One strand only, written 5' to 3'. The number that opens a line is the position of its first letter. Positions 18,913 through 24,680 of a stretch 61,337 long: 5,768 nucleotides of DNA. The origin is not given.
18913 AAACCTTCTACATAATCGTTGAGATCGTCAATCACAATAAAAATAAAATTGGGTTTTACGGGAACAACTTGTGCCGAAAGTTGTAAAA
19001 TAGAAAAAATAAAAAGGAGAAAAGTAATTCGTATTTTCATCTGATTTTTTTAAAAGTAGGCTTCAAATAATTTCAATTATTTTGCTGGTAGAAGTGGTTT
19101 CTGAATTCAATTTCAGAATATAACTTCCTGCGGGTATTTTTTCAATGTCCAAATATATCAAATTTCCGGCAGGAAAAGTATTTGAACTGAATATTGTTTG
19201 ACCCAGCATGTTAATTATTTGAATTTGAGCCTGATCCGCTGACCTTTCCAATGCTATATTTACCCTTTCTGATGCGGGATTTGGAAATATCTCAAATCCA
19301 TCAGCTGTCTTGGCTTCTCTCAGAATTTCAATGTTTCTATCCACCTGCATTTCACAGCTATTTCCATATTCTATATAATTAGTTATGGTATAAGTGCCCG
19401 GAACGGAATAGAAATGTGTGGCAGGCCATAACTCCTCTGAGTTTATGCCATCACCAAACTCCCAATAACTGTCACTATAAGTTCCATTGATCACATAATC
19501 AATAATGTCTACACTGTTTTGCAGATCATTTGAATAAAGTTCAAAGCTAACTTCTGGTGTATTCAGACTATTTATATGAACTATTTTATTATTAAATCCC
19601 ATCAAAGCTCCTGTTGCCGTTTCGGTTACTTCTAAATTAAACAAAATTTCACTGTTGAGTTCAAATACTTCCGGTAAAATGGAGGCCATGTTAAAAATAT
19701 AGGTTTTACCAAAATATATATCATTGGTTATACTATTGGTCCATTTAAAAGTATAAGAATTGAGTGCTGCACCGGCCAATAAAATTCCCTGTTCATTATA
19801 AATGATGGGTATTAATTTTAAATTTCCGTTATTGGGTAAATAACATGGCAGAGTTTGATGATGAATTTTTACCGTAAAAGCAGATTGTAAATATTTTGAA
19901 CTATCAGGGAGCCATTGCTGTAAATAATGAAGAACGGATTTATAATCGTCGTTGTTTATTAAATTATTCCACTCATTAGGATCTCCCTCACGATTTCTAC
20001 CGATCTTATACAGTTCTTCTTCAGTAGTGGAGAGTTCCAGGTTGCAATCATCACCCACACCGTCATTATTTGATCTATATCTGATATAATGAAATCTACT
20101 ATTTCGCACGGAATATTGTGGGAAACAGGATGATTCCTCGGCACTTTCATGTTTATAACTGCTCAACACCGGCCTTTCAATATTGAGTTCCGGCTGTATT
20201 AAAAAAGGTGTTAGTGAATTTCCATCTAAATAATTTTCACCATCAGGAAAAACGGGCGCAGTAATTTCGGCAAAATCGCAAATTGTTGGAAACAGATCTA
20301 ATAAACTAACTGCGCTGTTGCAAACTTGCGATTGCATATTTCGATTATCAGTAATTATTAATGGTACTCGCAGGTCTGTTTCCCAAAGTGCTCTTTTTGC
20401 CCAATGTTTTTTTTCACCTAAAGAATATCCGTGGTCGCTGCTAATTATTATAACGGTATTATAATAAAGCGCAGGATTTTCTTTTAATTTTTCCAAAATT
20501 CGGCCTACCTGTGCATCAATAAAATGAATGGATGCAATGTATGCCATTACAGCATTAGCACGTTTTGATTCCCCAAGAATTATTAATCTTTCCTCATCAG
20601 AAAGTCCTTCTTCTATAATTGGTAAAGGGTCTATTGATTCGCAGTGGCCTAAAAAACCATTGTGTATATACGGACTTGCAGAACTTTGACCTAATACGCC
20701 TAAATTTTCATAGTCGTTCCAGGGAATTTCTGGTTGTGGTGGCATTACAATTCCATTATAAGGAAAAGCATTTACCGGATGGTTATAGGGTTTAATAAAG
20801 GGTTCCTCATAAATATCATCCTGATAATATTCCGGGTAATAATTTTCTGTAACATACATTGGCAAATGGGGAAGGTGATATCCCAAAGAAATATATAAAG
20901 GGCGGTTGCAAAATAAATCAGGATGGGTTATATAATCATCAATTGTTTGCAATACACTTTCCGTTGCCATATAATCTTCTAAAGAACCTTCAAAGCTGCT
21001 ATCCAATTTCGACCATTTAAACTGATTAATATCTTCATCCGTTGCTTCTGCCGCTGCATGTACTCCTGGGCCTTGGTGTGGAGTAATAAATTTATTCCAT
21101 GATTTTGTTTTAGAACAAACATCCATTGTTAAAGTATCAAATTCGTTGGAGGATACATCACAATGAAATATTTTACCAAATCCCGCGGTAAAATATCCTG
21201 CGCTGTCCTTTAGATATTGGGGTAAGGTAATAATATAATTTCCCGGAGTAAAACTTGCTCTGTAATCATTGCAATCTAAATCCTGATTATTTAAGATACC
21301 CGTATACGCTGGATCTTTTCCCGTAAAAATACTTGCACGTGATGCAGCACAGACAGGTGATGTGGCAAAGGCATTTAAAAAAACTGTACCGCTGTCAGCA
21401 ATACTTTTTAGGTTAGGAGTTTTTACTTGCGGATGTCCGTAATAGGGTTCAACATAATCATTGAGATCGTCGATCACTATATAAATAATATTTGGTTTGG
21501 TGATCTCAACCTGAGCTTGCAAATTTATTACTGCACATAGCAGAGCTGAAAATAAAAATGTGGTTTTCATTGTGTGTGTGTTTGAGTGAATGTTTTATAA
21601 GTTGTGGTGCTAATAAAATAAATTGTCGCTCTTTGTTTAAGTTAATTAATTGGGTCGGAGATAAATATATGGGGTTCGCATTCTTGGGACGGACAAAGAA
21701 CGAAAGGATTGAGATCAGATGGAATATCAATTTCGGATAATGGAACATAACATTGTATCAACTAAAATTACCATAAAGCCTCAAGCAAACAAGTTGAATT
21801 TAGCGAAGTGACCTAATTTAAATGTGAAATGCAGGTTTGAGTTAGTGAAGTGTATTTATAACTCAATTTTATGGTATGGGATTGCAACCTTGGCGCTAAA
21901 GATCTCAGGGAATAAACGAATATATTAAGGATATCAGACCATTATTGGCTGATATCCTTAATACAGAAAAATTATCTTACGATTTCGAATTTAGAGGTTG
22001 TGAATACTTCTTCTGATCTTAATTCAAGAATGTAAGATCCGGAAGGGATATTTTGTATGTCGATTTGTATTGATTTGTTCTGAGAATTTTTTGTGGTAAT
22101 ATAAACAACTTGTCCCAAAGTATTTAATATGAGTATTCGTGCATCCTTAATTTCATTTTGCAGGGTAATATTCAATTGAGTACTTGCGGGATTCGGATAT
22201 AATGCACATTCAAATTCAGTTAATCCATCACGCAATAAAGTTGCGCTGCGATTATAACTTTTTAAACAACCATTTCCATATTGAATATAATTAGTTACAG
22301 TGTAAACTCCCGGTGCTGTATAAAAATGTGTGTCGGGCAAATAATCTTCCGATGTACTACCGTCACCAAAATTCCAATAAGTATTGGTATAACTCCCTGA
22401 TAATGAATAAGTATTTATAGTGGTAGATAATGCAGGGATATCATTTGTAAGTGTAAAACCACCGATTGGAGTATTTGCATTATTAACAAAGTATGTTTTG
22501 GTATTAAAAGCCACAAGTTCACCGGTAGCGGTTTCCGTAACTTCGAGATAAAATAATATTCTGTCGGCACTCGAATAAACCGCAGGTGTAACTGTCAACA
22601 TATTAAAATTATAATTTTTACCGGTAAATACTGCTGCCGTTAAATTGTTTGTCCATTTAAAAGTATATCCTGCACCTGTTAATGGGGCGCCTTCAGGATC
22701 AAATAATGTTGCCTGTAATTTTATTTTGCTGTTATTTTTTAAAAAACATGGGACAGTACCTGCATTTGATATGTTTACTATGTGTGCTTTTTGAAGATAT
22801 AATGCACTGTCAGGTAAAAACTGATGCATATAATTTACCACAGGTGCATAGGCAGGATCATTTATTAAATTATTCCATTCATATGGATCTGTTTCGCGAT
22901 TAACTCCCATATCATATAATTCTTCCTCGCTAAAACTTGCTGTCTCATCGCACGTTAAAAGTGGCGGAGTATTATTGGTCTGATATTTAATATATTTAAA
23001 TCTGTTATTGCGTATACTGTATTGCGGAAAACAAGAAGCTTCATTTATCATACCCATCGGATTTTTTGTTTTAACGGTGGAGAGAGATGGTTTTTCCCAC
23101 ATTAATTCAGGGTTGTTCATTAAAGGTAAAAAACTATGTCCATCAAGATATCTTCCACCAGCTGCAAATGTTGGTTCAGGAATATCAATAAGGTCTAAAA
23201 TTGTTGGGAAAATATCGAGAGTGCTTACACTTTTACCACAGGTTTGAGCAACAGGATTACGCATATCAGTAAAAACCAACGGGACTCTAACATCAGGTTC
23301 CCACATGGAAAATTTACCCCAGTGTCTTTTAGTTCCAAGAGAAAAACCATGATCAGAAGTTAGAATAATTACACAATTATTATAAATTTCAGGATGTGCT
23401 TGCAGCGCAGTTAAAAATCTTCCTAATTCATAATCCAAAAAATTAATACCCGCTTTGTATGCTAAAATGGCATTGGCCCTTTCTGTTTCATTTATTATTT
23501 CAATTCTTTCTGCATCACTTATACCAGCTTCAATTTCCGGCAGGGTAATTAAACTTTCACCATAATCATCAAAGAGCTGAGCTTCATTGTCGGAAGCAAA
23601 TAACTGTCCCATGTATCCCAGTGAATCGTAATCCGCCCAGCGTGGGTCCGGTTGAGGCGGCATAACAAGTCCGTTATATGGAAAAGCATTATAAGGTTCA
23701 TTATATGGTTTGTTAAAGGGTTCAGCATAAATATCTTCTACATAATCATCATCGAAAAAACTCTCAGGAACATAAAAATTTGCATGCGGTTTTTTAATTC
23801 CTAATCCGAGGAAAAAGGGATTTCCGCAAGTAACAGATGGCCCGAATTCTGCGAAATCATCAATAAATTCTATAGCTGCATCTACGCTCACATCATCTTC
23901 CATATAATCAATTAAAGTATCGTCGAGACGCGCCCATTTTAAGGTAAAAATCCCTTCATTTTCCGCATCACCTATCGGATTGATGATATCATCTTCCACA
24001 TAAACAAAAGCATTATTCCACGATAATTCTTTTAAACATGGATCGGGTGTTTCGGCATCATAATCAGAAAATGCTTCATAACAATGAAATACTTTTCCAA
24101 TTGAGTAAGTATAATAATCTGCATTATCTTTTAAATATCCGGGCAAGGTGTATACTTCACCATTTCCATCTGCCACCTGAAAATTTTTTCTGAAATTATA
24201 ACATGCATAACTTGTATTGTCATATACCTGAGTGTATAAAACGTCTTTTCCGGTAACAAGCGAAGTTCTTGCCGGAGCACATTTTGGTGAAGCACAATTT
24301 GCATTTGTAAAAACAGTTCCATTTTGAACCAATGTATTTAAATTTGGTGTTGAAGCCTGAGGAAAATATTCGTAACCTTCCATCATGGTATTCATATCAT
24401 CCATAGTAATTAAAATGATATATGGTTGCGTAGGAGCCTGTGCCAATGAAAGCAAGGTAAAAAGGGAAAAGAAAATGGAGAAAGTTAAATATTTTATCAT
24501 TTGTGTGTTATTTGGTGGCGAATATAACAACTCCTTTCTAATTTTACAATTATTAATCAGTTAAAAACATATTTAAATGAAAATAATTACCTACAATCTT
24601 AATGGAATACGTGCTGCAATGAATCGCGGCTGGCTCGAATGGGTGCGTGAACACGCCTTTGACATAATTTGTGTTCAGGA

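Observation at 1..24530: At least ten tandem, co-oriented paralogs of a sulfatase-PKD-T9SS fusion protein fill 24.5 kb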

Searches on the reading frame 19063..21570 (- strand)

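Call 3: search_protein_families(library=pfam, proteins=[window:19063-21570:-], max_evalue=0.01)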
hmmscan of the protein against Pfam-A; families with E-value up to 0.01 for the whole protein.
window:19063-21570:- (835 aa): 7 families
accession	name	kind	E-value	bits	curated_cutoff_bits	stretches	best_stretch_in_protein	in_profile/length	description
PF00884.28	Sulfatase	-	5.9e-40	137.9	25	1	26-435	1-300/301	Sulfatase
PF18962.6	Por_Secre_tail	-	3.9e-14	53.1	27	1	761-832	1-74/75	Secretion system C-terminal sorting domain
PF01663.27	Phosphodiest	-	2.6e-11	44.1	23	2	39-109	13-79/342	Type I phosphodiesterase / nucleotide pyrophosphatase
PF16347.10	SGSH_C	-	5.9e-10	39.9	29.3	1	385-555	1-149/154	N-sulphoglucosamine sulphohydrolase, C-terminal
PF11589.14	DUF3244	-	1.3e-06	28.8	25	1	767-825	28-87/96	Domain of unknown function (DUF3244)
PF18911.6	PKD_4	-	0.00067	20.1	27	1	701-732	37-67/85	PKD domain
PF00801.26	PKD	-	0.0034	17.8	23.5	1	696-730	27-62/80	PKD domain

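Call 4: search_protein_families(library=ncbifam, proteins=[window:19063-21570:-], max_evalue=0.01)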
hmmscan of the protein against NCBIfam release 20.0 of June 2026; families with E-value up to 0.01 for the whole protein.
window:19063-21570:- (835 aa): 16 families
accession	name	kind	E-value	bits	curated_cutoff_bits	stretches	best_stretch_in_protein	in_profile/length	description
NF010322.0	PRK13759.1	equivalog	5.8e-49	166.9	481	2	332-565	258-464/486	arylsulfatase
TIGR03417.1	chol_sulfatase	equivalog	2.3e-44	152.1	433.45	2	337-500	248-401/500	choline-sulfatase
NF052527.1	Mn_arylsulf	exception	4e-24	85.3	850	2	336-557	259-451/479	manganese-dependent arylsulfatase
NF045661.1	HdlasePehA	equivalog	7.5e-23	80.9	900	2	343-461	283-396/506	phosphoric/sulfuric ester hydrolase PehA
TIGR04183.1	Por_Secre_tail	domain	5.2e-10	39.2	23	1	761-832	1-70/72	T9SS type A sorting domain-containing protein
NF038113.1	T9SSA_dep_M36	equivalog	3.2e-08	32.2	885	1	752-832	787-867/869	T9SS-dependent M36 family metallopeptidase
NF038282.1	LapC_YejM_PbgA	exception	6.4e-06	24.7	825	1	339-429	409-495/584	LPS biosynthesis-modulating metalloenzyme YejM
NF050177.1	TapA_OM_Porphy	equivalog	0.00014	20.7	500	1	757-827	469-536/544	TapA/TapC family T9SS-dependent outer membrane protein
NF053859.1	polymyxin_MCR13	exception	0.00027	19.9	1250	1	340-389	412-460/541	MCR-13 family phosphoethanolamine--lipid A transferase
NF038075.1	fam_STM4013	hypoth_equivalog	0.00088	18.8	250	1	338-403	194-255/261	STM4013/SEN3800 family hydrolase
NF028537.1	P_eth_NH2_trans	domain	0.0012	17.4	500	1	337-441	406-519/527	phosphoethanolamine--lipid A transferase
TIGR01307.1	pgm_bpd_ind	equivalog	0.0013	17.3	330.65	1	343-445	406-501/504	2,3-bisphosphoglycerate-independent phosphoglycerate mutase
NF033836.1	polymyxin_MCR9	exception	0.0022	16.7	1240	1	339-388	411-459/539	MCR-9 family phosphoethanolamine--lipid A transferase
NF033862.2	polymyxin_MCR10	exception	0.0023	16.7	1250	1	339-388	411-459/539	MCR-10 family phosphoethanolamine--lipid A transferase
NF009027.0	PRK12363.1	equivalog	0.0041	15.8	572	1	344-441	357-449/703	phosphoglycerol transferase I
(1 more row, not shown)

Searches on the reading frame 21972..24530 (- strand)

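Call 3: search_protein_families(library=pfam, proteins=[window:21972-24530:-], max_evalue=0.01)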
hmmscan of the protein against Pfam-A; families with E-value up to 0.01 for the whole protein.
window:21972-24530:- (852 aa): 7 families
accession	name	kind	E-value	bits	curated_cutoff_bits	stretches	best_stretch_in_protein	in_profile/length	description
PF00884.28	Sulfatase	-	2.1e-31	109.8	25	1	36-450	1-301/301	Sulfatase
PF18962.6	Por_Secre_tail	-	5.9e-15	55.8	27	1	777-848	1-73/75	Secretion system C-terminal sorting domain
PF01663.27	Phosphodiest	-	5.5e-10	39.8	23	2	53-123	11-83/342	Type I phosphodiesterase / nucleotide pyrophosphatase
PF16347.10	SGSH_C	-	2.2e-08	34.9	29.3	1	401-572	3-148/154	N-sulphoglucosamine sulphohydrolase, C-terminal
PF18911.6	PKD_4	-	3.8e-07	30.5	27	1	707-758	27-77/85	PKD domain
PF11589.14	DUF3244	-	3e-06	27.5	25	1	783-849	28-95/96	Domain of unknown function (DUF3244)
PF00801.26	PKD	-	4.9e-05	23.7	23.5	1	706-746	24-62/80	PKD domain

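Call 4: search_protein_families(library=ncbifam, proteins=[window:21972-24530:-], max_evalue=0.01)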
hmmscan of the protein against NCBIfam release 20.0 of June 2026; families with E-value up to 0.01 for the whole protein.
window:21972-24530:- (852 aa): 7 families
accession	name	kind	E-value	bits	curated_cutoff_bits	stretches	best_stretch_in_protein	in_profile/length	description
TIGR03417.1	chol_sulfatase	equivalog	5.8e-35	121.1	433.45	2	340-564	238-428/500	choline-sulfatase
NF010322.0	PRK13759.1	equivalog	8.1e-34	116.9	481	2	345-572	257-453/486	arylsulfatase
NF045661.1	HdlasePehA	equivalog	8e-22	77.5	900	2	357-569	283-478/506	phosphoric/sulfuric ester hydrolase PehA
NF052527.1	Mn_arylsulf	exception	1.5e-21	76.9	850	2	348-572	257-448/479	manganese-dependent arylsulfatase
TIGR04183.1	Por_Secre_tail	domain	5.9e-10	39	23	1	777-848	1-69/72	T9SS type A sorting domain-containing protein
NF038113.1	T9SSA_dep_M36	equivalog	9.1e-08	30.7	885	1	764-847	782-865/869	T9SS-dependent M36 family metallopeptidase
NF038282.1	LapC_YejM_PbgA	exception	0.00093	17.6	825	1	351-447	407-499/584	LPS biosynthesis-modulating metalloenzyme YejM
